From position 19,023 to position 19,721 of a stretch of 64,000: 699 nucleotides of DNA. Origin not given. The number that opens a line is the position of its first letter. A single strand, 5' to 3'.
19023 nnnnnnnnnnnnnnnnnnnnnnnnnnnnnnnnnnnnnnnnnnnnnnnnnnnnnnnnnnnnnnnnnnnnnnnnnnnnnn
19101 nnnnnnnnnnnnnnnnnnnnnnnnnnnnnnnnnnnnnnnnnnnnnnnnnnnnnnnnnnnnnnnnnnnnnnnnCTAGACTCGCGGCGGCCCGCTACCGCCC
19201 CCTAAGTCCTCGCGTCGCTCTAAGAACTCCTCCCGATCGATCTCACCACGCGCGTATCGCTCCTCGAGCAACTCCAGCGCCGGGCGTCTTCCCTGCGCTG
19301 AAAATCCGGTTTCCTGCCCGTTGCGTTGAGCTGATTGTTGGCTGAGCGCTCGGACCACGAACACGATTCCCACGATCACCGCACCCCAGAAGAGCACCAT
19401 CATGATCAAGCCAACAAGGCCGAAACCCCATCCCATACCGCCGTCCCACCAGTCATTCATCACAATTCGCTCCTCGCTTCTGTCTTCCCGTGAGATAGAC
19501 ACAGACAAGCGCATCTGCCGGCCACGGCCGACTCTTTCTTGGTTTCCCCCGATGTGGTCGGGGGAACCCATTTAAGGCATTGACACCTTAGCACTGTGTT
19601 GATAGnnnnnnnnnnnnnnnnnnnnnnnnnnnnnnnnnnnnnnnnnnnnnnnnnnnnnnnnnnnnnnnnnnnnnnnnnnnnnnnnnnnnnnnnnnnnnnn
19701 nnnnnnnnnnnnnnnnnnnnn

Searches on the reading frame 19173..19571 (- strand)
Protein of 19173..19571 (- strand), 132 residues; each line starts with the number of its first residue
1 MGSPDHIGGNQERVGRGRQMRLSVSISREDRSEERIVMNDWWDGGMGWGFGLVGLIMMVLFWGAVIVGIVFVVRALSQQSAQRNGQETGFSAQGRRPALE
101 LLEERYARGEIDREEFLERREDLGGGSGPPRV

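Call 81: search_protein_families(library=pfam, proteins=[window:19173-19571:-], max_evalue=0.0001)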
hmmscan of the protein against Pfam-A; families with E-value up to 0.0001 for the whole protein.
window:19173-19571:- (132 aa): 1 family
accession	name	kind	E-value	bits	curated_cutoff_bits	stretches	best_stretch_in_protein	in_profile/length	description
PF09851.14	SHOCT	-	1.1e-06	28.6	27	1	98-123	2-27/28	Short C-terminal domain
